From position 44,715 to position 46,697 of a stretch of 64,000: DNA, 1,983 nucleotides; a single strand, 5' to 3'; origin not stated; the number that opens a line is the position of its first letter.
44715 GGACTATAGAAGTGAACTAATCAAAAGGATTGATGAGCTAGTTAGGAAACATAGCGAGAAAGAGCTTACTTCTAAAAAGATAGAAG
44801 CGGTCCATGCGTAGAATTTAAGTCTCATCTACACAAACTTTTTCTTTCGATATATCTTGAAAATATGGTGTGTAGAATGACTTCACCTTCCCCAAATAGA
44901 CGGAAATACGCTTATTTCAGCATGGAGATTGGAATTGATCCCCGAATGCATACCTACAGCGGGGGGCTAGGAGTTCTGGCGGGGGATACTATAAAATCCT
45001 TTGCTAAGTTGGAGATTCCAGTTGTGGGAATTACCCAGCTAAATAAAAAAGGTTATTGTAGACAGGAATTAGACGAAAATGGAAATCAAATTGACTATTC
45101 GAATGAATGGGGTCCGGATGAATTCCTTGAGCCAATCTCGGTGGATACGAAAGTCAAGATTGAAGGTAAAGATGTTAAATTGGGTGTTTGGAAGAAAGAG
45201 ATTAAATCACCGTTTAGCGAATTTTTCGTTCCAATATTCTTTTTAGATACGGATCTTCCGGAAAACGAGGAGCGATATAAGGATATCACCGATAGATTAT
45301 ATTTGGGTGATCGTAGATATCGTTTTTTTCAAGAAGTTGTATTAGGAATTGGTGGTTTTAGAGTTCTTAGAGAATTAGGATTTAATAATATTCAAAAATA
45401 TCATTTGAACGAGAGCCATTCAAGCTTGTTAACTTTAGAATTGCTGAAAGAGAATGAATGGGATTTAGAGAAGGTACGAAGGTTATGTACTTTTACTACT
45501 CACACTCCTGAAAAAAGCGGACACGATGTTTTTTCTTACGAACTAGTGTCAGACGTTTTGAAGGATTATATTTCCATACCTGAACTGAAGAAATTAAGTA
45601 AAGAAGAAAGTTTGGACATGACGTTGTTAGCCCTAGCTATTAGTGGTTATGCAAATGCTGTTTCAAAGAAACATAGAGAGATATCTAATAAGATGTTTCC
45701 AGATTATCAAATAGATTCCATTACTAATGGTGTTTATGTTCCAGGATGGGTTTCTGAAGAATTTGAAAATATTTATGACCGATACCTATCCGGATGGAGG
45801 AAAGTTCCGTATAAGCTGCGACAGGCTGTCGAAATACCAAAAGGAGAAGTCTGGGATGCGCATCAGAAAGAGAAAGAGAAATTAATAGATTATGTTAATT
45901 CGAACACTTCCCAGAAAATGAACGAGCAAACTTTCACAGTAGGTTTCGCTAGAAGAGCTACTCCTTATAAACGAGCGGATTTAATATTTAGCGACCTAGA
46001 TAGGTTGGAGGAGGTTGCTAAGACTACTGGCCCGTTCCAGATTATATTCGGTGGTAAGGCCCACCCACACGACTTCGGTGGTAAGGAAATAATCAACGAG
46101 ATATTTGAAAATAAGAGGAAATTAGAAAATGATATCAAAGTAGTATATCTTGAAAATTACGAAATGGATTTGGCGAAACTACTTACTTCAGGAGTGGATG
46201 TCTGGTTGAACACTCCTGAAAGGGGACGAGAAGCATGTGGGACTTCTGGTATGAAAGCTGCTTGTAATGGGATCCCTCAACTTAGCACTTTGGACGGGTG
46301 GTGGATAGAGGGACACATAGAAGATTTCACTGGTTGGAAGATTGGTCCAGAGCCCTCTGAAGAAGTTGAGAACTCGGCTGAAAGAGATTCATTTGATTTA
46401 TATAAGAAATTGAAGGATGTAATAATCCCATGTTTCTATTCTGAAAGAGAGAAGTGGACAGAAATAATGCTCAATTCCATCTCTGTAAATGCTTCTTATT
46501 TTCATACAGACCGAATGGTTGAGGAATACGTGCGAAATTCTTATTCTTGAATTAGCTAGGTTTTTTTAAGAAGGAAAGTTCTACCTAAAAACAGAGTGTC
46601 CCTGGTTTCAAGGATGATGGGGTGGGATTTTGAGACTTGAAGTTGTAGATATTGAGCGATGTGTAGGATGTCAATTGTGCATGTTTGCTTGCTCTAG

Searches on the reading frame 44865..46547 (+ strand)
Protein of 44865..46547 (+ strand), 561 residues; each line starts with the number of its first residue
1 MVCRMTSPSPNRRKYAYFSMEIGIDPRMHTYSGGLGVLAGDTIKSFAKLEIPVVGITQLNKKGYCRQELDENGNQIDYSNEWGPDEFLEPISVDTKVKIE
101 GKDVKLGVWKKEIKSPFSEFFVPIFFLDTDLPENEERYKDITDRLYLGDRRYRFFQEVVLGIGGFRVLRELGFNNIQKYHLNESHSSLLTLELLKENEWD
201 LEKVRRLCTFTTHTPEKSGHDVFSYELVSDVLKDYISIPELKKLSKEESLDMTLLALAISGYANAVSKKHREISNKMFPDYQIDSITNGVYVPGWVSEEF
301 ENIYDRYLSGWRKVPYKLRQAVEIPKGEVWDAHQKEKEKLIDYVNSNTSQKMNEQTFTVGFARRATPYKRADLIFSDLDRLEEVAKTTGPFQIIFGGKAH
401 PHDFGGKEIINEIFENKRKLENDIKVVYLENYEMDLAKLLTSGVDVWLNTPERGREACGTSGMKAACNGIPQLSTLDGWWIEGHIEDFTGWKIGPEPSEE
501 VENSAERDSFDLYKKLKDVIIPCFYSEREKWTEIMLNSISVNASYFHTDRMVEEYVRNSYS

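Call 29: search_protein_families(library=pfam, proteins=[window:44865-46547:+], max_evalue=0.00001)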
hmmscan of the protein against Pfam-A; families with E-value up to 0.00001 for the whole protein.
window:44865-46547:+ (561 aa): 1 family
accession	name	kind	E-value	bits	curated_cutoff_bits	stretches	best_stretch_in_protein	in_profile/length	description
PF00343.26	Phosphorylase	-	2.7e-30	105.7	27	1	238-482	310-583/713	Carbohydrate phosphorylase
